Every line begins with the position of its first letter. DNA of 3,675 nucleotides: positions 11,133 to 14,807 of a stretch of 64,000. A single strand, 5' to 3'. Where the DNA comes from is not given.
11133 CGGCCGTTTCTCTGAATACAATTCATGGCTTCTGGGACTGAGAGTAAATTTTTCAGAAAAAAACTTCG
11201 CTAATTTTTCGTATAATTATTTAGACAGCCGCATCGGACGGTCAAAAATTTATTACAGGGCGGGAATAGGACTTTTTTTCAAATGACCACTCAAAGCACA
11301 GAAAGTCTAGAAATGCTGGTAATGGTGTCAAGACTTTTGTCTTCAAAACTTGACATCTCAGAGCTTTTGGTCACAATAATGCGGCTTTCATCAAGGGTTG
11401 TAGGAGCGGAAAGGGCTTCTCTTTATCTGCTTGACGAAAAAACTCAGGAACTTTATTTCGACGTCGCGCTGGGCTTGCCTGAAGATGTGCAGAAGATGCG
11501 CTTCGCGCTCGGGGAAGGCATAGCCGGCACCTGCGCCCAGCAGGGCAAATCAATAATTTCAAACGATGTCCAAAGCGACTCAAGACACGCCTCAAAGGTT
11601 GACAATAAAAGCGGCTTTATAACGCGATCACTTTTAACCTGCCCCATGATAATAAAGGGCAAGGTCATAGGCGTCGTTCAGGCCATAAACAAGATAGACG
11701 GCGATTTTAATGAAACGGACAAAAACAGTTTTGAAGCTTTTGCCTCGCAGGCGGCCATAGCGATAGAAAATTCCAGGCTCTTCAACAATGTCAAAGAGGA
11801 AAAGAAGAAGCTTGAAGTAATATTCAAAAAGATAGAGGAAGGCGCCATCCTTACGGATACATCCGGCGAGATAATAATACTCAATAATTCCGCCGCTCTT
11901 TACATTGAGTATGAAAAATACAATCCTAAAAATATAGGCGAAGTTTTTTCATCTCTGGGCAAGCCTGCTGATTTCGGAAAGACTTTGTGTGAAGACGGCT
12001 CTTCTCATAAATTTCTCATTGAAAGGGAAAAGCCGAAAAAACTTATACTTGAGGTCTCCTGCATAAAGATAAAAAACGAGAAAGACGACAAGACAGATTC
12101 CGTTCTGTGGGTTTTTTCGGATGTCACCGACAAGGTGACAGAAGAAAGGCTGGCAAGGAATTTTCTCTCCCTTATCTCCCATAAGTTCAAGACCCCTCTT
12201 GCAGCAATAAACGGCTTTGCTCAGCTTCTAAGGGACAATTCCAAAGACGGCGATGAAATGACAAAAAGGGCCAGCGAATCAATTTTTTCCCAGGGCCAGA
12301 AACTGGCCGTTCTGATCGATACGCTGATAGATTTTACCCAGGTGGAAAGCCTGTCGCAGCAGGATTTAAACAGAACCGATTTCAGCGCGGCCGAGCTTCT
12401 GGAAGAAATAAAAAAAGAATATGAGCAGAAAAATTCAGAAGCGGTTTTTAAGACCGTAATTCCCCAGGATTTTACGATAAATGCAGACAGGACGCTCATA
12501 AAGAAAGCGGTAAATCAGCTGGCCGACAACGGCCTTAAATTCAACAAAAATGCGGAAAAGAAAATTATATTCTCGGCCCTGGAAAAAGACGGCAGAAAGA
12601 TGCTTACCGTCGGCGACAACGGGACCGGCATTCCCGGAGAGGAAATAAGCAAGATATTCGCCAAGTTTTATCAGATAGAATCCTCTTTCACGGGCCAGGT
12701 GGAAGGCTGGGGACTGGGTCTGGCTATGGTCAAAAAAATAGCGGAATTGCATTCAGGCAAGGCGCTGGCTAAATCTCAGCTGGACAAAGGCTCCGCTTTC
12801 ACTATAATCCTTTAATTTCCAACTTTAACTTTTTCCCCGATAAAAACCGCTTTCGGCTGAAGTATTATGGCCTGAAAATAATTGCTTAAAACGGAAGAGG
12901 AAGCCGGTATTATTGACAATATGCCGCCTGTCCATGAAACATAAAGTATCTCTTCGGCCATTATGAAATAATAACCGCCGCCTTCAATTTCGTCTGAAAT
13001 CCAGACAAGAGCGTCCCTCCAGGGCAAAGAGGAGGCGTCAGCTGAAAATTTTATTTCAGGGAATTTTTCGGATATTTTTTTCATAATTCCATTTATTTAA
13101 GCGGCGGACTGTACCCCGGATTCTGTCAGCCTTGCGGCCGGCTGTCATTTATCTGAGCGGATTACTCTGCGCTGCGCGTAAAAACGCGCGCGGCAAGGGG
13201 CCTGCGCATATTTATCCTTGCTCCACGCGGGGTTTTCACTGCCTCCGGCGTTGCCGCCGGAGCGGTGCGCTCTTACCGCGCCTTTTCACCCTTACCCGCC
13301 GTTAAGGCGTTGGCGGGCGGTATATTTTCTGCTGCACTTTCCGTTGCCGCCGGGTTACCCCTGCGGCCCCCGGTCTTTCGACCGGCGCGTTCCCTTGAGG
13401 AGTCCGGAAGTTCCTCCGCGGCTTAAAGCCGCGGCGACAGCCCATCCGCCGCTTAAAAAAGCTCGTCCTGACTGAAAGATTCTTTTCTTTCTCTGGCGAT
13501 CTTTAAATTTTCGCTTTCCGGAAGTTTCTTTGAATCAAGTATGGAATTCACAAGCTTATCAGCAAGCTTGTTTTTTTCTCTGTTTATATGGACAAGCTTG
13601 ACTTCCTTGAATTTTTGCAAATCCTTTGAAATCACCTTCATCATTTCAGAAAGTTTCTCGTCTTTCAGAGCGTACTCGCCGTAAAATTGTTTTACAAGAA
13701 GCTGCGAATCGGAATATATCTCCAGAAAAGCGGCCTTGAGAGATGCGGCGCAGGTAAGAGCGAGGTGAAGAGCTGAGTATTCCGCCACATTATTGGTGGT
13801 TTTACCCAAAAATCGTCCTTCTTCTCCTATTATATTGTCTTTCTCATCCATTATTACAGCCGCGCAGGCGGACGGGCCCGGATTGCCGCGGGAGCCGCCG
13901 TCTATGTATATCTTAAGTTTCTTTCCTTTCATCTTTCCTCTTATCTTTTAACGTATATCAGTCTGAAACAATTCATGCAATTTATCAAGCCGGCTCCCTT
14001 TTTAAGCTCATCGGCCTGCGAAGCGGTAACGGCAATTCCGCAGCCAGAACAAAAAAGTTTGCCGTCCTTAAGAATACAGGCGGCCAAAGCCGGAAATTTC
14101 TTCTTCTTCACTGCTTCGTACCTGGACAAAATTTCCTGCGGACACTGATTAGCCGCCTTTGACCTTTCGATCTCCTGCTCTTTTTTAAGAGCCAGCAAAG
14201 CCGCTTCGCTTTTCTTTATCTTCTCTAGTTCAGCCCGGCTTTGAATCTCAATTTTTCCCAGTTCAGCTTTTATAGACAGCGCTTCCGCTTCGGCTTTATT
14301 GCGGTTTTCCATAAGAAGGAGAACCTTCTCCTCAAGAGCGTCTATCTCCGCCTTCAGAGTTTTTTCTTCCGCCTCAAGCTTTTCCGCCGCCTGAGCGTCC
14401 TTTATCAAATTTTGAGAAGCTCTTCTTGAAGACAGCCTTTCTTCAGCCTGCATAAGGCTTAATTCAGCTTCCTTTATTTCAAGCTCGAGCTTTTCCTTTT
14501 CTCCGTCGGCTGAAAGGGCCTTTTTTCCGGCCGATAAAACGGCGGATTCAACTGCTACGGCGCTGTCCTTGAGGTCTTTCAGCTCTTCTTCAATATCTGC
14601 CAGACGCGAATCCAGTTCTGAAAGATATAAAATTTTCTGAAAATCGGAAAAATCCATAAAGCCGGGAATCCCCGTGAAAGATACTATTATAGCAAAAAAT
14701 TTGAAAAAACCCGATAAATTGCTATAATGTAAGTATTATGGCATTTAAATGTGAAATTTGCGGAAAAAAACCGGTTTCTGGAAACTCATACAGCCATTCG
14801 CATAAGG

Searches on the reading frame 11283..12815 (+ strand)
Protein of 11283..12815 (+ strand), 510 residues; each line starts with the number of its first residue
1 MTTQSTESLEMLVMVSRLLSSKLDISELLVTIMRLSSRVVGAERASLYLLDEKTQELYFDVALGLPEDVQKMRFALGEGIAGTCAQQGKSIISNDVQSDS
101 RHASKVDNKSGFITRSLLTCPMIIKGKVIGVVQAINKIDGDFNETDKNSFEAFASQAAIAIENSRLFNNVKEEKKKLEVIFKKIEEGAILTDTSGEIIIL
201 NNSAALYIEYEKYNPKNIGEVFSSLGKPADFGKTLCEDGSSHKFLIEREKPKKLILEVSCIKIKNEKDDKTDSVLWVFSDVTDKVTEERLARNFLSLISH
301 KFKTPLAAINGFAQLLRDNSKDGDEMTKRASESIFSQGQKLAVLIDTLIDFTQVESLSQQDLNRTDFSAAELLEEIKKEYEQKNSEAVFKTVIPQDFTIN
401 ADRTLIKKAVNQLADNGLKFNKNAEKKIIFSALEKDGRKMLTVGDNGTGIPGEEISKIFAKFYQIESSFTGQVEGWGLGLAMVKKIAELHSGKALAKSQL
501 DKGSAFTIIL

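Call 29: search_protein_families(library=ncbifam, proteins=[window:11283-12815:+], max_evalue=0.001)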
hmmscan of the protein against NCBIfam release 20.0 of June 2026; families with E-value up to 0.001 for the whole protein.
window:11283-12815:+ (510 aa): 76 families (the best 25 are shown)
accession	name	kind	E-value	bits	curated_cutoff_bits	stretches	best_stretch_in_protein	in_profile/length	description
TIGR02966.1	phoR_proteo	equivalog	2e-53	181.6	334.2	1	171-509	2-332/333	phosphate regulon sensor histidine kinase PhoR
NF046044.1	PnpS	equivalog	4.4e-53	180.7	400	1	149-510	28-389/390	two-component system histidine kinase PnpS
NF033092.0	HK_WalK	equivalog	1.9e-46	158.9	725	1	169-510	252-592/594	cell wall metabolism sensor histidine kinase WalK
NF008468.0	PRK11360.1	equivalog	5.2e-35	120.9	646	1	164-510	257-606/616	two-component system sensor histidine kinase AtoS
NF008312.0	PRK11100.1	equivalog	3.6e-33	115.1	356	1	291-505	256-467/477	two-component system sensor histidine kinase CreC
NF047874.1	MASE3_PAS_HK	subfamily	8.6e-33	114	560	1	162-510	252-623/655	MASE3 domain-containing sensor histidine kinase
NF041947.1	LuxQ_Vibrio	equivalog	2.1e-31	108.7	1200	1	289-509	470-693/843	quorum-sensing autoinducer 2 sensor kinase/phosphatase LuxQ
NF033093.1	HK_VicK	exception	1.7e-29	102.8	680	1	168-510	87-433/448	cell wall metabolism sensor histidine kinase VicK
NF008235.0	PRK11006.1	equivalog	1.9e-29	102.8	390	1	187-510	110-421/431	phosphate regulon sensor histidine kinase PhoR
NF045911.1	TCSHisKinNblS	equivalog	2.2e-28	99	1000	1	149-507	242-615/621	two-component system sensor histidine kinase NblS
NF045900.1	HisKinCpxALeg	equivalog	2.4e-28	99.1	800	1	293-510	233-449/451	two-component system sensor histidine kinase CpxA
NF041832.1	near_NosP_CTERM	subfamily_domain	5.7e-28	98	400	1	293-509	9-222/370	NahK/ErcS family hybrid sensor histidine kinase/response regulator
NF006800.0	PRK09303.1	equivalog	1.3e-27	96.7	342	1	293-508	153-373/383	histidine kinase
NF038297.2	hybrid_HK_HrmK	equivalog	4.3e-27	95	725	1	288-510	232-455/607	hybrid histidine kinase/response regulator HrmK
NF053855.1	HisKinPhoRBctds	equivalog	1.9e-26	92.7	500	1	256-508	332-579/583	two-component system sensor histidine kinase PhoR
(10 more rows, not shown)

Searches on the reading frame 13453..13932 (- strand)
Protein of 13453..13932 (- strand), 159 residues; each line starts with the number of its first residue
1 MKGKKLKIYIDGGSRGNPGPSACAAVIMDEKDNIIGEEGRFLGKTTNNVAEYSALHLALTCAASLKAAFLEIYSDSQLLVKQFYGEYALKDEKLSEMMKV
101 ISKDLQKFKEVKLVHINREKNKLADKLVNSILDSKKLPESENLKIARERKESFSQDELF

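Call 29: search_protein_families(library=ncbifam, proteins=[window:13453-13932:-], max_evalue=0.001)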
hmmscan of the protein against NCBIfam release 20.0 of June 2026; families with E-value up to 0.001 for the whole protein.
window:13453-13932:- (159 aa): 7 families
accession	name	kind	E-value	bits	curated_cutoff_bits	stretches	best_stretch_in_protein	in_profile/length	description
NF041306.1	RnaseHI_Halo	equivalog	1.9e-31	109.5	300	1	3-133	67-196/197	ribonuclease HI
NF005567.0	PRK07238.1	equivalog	1.4e-30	106.8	326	1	5-142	3-141/378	bifunctional RNase H/acid phosphatase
NF041175.1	RNAseHI_Thmprot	equivalog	4.4e-23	81.7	140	1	7-131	3-132/143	ribonuclease HI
NF010482.0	PRK13907.1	equivalog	2.3e-12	47.1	231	1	7-129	3-122/128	ribonuclease H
NF005822.0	PRK07708.1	equivalog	3.1e-12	46.5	175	1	6-138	74-212/220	hypothetical protein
NF001236.0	PRK00203.1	equivalog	1.3e-09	37.8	160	1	4-82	3-77/151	ribonuclease HI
NF046109.1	RNaseH_Halikb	equivalog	6.5e-05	23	320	1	8-103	83-179/211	ribonuclease H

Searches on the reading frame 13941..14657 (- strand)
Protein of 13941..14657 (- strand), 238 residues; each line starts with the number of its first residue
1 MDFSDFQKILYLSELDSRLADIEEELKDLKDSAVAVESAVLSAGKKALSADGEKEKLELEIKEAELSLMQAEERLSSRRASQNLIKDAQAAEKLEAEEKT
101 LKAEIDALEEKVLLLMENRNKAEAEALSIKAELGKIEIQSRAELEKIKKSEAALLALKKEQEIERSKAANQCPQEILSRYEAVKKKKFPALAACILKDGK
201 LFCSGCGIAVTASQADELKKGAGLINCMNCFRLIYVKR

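Call 29: search_protein_families(library=ncbifam, proteins=[window:13941-14657:-], max_evalue=0.001)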
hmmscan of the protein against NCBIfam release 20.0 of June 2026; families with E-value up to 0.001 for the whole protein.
window:13941-14657:- (238 aa): 2 families
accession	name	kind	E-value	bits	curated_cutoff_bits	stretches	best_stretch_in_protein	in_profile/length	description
NF047363.1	Zn_ribbon_CdsZ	equivalog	1.8e-13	50.5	275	1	5-236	4-232/251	zinc ribbon domain regulatory protein CdsZ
TIGR02169.1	SMC_prok_A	equivalog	8.8e-05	20.4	729.4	1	11-186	786-960/1165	chromosome segregation protein SMC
